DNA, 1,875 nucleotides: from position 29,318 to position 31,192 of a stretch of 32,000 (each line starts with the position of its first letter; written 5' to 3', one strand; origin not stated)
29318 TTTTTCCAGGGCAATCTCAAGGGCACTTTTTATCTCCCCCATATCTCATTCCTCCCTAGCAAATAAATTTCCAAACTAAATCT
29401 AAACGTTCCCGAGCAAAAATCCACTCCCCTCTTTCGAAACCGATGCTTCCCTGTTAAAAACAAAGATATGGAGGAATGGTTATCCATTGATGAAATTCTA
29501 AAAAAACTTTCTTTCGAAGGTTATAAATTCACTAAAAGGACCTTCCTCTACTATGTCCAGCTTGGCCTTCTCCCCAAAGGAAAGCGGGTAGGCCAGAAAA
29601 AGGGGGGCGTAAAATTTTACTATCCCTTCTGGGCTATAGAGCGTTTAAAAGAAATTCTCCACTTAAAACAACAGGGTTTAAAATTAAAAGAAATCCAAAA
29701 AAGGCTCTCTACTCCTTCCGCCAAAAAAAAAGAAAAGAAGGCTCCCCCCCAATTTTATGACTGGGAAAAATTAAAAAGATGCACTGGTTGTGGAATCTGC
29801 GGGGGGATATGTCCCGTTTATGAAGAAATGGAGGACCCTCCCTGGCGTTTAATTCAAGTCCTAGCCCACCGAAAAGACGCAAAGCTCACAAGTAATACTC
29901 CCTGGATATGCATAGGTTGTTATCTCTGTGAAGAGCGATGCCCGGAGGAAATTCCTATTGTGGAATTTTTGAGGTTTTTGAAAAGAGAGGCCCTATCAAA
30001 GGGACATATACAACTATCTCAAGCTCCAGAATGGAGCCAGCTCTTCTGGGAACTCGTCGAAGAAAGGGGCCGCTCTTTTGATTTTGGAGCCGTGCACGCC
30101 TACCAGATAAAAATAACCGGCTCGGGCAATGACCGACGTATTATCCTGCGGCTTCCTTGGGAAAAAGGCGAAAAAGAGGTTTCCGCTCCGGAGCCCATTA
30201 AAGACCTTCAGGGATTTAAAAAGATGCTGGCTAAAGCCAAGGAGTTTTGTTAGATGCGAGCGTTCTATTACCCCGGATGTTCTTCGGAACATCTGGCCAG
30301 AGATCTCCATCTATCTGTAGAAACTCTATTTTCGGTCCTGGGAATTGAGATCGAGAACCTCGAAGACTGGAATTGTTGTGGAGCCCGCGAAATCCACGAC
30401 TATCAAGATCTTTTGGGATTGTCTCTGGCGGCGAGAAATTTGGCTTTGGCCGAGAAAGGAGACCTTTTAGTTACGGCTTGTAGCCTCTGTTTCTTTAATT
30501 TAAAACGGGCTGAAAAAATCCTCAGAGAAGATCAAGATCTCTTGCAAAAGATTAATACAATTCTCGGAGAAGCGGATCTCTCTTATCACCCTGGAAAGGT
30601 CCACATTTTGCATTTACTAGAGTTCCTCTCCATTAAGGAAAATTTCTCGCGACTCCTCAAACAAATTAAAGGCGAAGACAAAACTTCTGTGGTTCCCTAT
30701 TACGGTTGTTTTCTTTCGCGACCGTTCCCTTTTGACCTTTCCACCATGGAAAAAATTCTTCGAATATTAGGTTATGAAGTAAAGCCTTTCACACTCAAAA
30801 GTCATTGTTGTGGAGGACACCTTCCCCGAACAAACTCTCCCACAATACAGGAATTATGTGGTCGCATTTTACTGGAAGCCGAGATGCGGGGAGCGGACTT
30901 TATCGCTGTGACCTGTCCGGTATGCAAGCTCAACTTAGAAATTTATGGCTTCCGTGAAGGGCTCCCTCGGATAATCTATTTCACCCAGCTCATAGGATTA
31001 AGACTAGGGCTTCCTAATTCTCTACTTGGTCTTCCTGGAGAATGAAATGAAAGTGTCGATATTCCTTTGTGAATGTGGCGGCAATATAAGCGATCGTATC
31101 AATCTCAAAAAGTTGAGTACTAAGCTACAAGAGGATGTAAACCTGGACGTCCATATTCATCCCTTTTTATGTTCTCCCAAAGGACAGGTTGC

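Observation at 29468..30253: HdrC-type Fe-S subunit carrying an N-terminal MerR-like DNA-binding domain at the head of hdrCBA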

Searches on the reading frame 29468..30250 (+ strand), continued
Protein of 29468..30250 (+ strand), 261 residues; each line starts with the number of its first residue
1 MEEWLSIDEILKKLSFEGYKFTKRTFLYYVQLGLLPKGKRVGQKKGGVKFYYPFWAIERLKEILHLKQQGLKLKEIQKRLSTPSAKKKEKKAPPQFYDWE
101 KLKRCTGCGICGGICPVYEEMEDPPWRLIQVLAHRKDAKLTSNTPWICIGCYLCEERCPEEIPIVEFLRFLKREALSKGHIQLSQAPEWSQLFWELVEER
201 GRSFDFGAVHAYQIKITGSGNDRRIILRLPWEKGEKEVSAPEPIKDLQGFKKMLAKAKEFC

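Call 34: find_encoding_contigs(protein=P0010, flank=4000, max_places=1)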
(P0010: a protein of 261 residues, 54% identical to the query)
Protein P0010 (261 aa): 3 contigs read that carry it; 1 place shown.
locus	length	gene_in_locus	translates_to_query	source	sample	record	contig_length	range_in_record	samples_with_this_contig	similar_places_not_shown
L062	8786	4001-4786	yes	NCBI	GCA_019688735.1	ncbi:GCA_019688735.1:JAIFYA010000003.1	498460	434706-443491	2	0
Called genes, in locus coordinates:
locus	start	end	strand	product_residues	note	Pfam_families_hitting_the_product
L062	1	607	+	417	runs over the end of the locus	PF00512:HisKA, PF02518:HATPase_c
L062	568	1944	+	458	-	PF00072:Response_reg, PF00158:Sigma54_activat, PF14532:Sigma54_activ_2, PF07728:AAA_5 (weak), PF25601:AAA_lid_14, PF02954:HTH_8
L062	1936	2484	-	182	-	PF00293:NUDIX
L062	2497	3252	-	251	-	PF00731:AIRC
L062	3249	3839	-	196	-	PF20362:DUF6657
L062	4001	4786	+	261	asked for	PF13411:MerR_1, PF12797:Fer4_2 (faint), PF13237:Fer4_10 (weak), PF13183:Fer4_8, PF13187:Fer4_9 (weak), PF13534:Fer4_17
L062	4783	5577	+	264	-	PF02754:CCG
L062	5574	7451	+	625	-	PF00890:FAD_binding_2 (weak), PF01266:DAO (weak), PF12831:FAD_oxidored, PF13450:NAD_binding_8 (weak), PF12838:Fer4_7 (weak), PF13187:Fer4_9, PF13237:Fer4_10 (weak), PF14697:Fer4_21 (weak), +8 more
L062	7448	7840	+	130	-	PF02662:FlpD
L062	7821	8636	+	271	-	PF01058:Oxidored_q6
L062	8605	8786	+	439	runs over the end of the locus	PF00374:NiFeSe_Hases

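Call 35: find_encoding_contigs(protein=P0003, flank=4000, max_places=1)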
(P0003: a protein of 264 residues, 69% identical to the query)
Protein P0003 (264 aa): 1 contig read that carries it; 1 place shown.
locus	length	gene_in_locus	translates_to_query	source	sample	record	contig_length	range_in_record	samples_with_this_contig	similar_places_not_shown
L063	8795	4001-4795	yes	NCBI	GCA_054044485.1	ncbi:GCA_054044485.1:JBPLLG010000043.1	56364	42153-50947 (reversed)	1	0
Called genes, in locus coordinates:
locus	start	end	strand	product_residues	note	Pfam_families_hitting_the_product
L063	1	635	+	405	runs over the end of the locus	PF00512:HisKA, PF02518:HATPase_c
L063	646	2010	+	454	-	PF00072:Response_reg, PF01078:Mg_chelatase (faint), PF00158:Sigma54_activat, PF14532:Sigma54_activ_2, PF07728:AAA_5, PF25601:AAA_lid_14, PF02954:HTH_8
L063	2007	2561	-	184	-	PF00293:NUDIX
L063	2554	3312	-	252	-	PF00731:AIRC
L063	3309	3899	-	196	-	PF20362:DUF6657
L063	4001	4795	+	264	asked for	PF13411:MerR_1 (faint), PF14697:Fer4_21 (faint), PF12797:Fer4_2 (faint), PF13183:Fer4_8, PF13187:Fer4_9 (weak), PF13237:Fer4_10 (weak), PF13534:Fer4_17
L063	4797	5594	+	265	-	PF02754:CCG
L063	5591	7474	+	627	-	PF00890:FAD_binding_2 (weak), PF01266:DAO (weak), PF07992:Pyr_redox_2 (weak), PF12831:FAD_oxidored, PF13450:NAD_binding_8, PF12837:Fer4_6 (weak), PF12838:Fer4_7, PF13187:Fer4_9 (weak), +7 more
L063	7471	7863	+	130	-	PF02662:FlpD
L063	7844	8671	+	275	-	PF01058:Oxidored_q6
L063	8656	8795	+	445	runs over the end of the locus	PF27537:HoxH (weak), PF00374:NiFeSe_Hases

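Call 47: find_encoding_contigs(protein=P0001, flank=10000, max_places=1)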
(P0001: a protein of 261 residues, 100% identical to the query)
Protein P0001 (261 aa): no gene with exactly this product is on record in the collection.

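Call 48: find_encoding_contigs(protein=P0010, flank=10000, max_places=1)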
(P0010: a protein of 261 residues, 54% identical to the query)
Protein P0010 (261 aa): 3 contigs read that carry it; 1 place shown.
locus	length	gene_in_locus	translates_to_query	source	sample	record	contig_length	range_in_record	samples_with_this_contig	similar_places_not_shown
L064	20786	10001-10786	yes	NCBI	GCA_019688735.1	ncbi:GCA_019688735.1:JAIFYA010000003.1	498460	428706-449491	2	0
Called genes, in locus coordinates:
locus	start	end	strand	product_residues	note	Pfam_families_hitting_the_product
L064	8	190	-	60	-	-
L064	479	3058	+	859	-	PF00675:Peptidase_M16, PF05193:Peptidase_M16_C, PF00675:Peptidase_M16, PF05193:Peptidase_M16_C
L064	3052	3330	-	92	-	-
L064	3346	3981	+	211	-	PF00697:PRAI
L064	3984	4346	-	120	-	-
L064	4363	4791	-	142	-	PF13441:Gly-zipper_YMGG, PF13436:Gly-zipper_OmpA (weak)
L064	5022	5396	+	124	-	-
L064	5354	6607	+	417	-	PF00512:HisKA, PF02518:HATPase_c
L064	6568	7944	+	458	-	PF00072:Response_reg, PF00158:Sigma54_activat, PF14532:Sigma54_activ_2, PF07728:AAA_5 (weak), PF25601:AAA_lid_14, PF02954:HTH_8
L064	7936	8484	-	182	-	PF00293:NUDIX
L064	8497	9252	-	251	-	PF00731:AIRC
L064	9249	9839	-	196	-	PF20362:DUF6657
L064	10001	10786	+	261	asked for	PF13411:MerR_1, PF12797:Fer4_2 (faint), PF13237:Fer4_10 (weak), PF13183:Fer4_8, PF13187:Fer4_9 (weak), PF13534:Fer4_17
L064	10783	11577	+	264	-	PF02754:CCG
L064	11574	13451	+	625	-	PF00890:FAD_binding_2 (weak), PF01266:DAO (weak), PF12831:FAD_oxidored, PF13450:NAD_binding_8 (weak), PF12838:Fer4_7 (weak), PF13187:Fer4_9, PF13237:Fer4_10 (weak), PF14697:Fer4_21 (weak), +8 more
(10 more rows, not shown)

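Call 49: find_encoding_contigs(protein=P0003, flank=10000, max_places=1)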
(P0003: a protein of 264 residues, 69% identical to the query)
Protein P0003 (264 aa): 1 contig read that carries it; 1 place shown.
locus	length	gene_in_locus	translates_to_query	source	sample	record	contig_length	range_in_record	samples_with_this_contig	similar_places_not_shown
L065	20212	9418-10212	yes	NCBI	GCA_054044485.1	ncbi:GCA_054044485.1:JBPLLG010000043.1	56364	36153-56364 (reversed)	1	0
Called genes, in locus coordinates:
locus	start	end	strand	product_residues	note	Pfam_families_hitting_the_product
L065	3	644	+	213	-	?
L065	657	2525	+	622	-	PF05193:Peptidase_M16_C, PF00675:Peptidase_M16, PF05193:Peptidase_M16_C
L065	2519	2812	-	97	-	-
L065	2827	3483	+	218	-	PF00697:PRAI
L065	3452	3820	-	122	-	-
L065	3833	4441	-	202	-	PF13441:Gly-zipper_YMGG, PF05433:Rick_17kDa_Anti (weak)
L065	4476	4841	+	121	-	-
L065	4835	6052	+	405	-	PF00512:HisKA, PF02518:HATPase_c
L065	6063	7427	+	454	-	PF00072:Response_reg, PF01078:Mg_chelatase (faint), PF00158:Sigma54_activat, PF14532:Sigma54_activ_2, PF07728:AAA_5, PF25601:AAA_lid_14, PF02954:HTH_8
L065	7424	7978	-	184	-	PF00293:NUDIX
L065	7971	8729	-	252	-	PF00731:AIRC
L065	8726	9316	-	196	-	PF20362:DUF6657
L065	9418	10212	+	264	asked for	PF13411:MerR_1 (faint), PF14697:Fer4_21 (faint), PF12797:Fer4_2 (faint), PF13183:Fer4_8, PF13187:Fer4_9 (weak), PF13237:Fer4_10 (weak), PF13534:Fer4_17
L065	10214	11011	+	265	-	PF02754:CCG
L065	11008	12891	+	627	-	PF00890:FAD_binding_2 (weak), PF01266:DAO (weak), PF07992:Pyr_redox_2 (weak), PF12831:FAD_oxidored, PF13450:NAD_binding_8, PF12837:Fer4_6 (weak), PF12838:Fer4_7, PF13187:Fer4_9 (weak), +7 more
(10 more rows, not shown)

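Call 52: find_encoding_contigs(protein=P0013, flank=4000, max_places=4)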
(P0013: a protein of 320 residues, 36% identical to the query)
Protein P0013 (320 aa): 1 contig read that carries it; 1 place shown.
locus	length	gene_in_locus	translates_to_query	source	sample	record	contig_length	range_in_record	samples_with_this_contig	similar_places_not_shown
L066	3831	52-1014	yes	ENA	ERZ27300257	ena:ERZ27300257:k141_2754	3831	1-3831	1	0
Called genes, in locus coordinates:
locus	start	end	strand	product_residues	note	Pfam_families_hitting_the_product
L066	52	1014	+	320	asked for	PF13183:Fer4_8, PF13187:Fer4_9, PF13534:Fer4_17 (weak)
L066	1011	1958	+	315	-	PF02754:CCG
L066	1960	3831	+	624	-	?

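Call 53: find_encoding_contigs(protein=P0007, flank=5000, max_places=1)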
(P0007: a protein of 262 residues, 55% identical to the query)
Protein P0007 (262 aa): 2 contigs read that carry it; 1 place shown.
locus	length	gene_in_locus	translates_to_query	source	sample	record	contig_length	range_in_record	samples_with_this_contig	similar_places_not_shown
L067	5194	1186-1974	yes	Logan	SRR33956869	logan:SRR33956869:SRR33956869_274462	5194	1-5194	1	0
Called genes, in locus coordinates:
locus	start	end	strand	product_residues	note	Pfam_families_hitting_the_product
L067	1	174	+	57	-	?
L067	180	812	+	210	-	PF13181:TPR_8 (faint), PF09976:TPR_21, PF13174:TPR_6 (faint)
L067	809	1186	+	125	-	PF09350:DJC28_CD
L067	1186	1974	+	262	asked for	PF13411:MerR_1, PF13187:Fer4_9 (faint), PF14697:Fer4_21 (faint), PF00037:Fer4 (faint), PF13237:Fer4_10 (weak), PF13183:Fer4_8, PF13534:Fer4_17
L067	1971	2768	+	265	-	PF02754:CCG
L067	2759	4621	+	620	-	PF00890:FAD_binding_2 (weak), PF01266:DAO, PF07992:Pyr_redox_2 (weak), PF12831:FAD_oxidored (weak), PF13450:NAD_binding_8, PF12838:Fer4_7 (weak), PF13187:Fer4_9 (weak), PF13237:Fer4_10, +8 more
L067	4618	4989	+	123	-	PF02662:FlpD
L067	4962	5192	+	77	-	?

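Call 63: find_encoding_contigs(protein=P0016, flank=6000, max_places=2)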
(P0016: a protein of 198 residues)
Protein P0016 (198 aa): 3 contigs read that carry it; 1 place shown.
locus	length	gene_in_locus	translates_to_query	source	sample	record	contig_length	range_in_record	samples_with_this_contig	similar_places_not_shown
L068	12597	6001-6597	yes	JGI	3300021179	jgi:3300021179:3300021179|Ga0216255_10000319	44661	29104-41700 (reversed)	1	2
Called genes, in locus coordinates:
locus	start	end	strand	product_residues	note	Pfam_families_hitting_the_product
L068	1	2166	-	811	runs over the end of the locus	PF00403:HMA, PF00122:E1-E2_ATPase, PF00702:Hydrolase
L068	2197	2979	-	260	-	PF13386:DsbD_2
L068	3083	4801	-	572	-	PF00115:COX1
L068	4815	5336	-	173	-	-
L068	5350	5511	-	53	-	-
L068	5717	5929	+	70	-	-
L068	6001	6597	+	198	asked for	PF13534:Fer4_17, PF13183:Fer4_8, PF13237:Fer4_10 (weak), PF13187:Fer4_9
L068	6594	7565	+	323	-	PF02754:CCG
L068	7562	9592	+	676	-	PF00890:FAD_binding_2 (weak), PF12831:FAD_oxidored (weak), PF13450:NAD_binding_8 (weak), PF13237:Fer4_10, PF12838:Fer4_7, PF13187:Fer4_9 (weak), PF25160:LdpA_Fe-S-bd (weak), PF00037:Fer4 (weak), +7 more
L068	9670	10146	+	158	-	PF02662:FlpD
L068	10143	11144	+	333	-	PF01058:Oxidored_q6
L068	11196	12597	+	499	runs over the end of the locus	PF27537:HoxH, PF00374:NiFeSe_Hases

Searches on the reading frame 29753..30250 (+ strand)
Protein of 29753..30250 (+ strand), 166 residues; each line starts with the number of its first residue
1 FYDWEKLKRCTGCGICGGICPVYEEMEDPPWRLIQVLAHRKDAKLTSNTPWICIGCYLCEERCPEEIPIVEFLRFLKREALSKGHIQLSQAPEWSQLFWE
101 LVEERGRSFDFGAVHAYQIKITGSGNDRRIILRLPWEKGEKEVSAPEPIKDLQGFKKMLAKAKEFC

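Call 61: find_homologous_proteins(query=window:29753-30250:+, max_evalue=1e-10)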
Query seq(166 aa) (166 aa): 12 proteins with E <= 1e-10 among 25 candidates.
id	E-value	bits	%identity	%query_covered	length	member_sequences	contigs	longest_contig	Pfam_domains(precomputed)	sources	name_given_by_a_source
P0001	1.1e-111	389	100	100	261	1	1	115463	PF14697.12,PF13411.13,PF12797.13,PF13484.12,PF12838.13,PF13534.12,PF13237.12,PF13183.12,PF13187.12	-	-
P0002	4.4e-89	315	79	99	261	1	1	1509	PF14697.12,PF13411.13,PF12797.13,PF12838.13,PF13534.12,PF13237.12,PF13183.12,PF13187.12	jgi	-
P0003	1.3e-74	268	70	99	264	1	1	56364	PF14697.12,PF13411.13,PF12797.13,PF13534.12,PF13237.12,PF13183.12,PF13187.12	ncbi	-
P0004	3.0e-62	228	61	98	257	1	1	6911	PF13411.13,PF13534.12,PF13183.12,PF13187.12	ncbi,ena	-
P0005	2.4e-61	225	59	99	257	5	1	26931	PF13411.13,PF13534.12,PF13183.12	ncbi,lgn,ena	-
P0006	6.1e-59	217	57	98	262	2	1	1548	PF13411.13,PF13534.12,PF13237.12,PF13183.12,PF13187.12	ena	-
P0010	4.9e-56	207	56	96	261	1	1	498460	PF13411.13,PF12797.13,PF13534.12,PF13237.12,PF13183.12,PF13187.12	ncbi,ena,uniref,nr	ncbi:4Fe-4S dicluster domain-containing protein [Thermosulfurimonas sp. F29]|uniref:4Fe-4S dicluster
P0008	1.1e-55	206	54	98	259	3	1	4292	PF13411.13,PF13534.12,PF13237.12,PF13183.12,PF13187.12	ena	-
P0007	1.6e-54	202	54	97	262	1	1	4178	PF14697.12,PF13411.13,PF00037.33,PF13534.12,PF13237.12,PF13183.12,PF13187.12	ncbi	-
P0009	5.5e-54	201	54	98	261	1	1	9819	PF13411.13,PF13534.12,PF13237.12,PF13183.12,PF13187.12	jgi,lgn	-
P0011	6.7e-52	194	52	98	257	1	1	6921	PF13534.12,PF13183.12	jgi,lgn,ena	-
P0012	3.2e-51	192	49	98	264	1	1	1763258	PF13411.13,PF13237.12,PF13183.12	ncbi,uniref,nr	ncbi:MerR family transcriptional regulator [Thermosulfurimonas marina]|uniref:MerR family transcript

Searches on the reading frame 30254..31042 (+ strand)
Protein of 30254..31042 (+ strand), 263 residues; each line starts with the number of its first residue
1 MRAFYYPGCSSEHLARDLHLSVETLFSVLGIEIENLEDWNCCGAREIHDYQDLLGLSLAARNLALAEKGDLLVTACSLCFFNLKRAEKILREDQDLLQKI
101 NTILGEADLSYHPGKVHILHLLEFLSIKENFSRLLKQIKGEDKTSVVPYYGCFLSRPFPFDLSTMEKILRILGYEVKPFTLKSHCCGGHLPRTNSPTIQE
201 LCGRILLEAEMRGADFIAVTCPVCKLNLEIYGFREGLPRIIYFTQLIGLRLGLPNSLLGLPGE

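Call 3: search_protein_families(library=pfam, proteins=[window:30254-31042:+], max_evalue=1)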
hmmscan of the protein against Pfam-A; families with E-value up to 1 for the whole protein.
window:30254-31042:+ (263 aa): 1 family
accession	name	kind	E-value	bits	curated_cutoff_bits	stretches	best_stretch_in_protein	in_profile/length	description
PF02754.22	CCG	-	1.5e-23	83.2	20.6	2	5-84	3-85/85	Cysteine-rich domain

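Call 4: search_protein_families(library=ncbifam, proteins=[window:30254-31042:+], max_evalue=1)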
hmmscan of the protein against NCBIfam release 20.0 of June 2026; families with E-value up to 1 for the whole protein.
window:30254-31042:+ (263 aa): 7 families
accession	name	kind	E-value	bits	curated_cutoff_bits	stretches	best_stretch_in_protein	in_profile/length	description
NF042965.1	MFR_anch_SdhE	equivalog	1.4e-37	129.8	500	1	5-260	5-271/282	8-methylmenaquinol:fumarate reductase membrane anchor subunit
TIGR03288.1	CoB_CoM_SS_B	equivalog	1.3e-25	90.3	345.15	1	5-258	4-274/290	CoB--CoM heterodisulfide reductase subunit B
NF045670.1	quin_L_LdhH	equivalog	8.8e-13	47.4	800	1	2-229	468-686/706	L-lactate dehydrogenase (quinone) large subunit LdhH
NF041780.1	hetero_SS_HdrB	equivalog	2e-09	37.2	450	1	21-128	24-142/304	ferredoxin:CoB-CoM heterodisulfide reductase subunit HdrB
NF008434.0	PRK11274.1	equivalog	3.5e-06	26.2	333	1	6-188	173-346/409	glycolate oxidase subunit GlcF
NF008369.0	PRK11168.1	equivalog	1.4e-05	24.1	278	1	4-229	170-381/401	anaerobic glycerol-3-phosphate dehydrogenase subunit C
NF004898.0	PRK06259.1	equivalog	0.00062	18.5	385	1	3-229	264-464/488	fumarate reductase (CoM/CoB) subunit TfrB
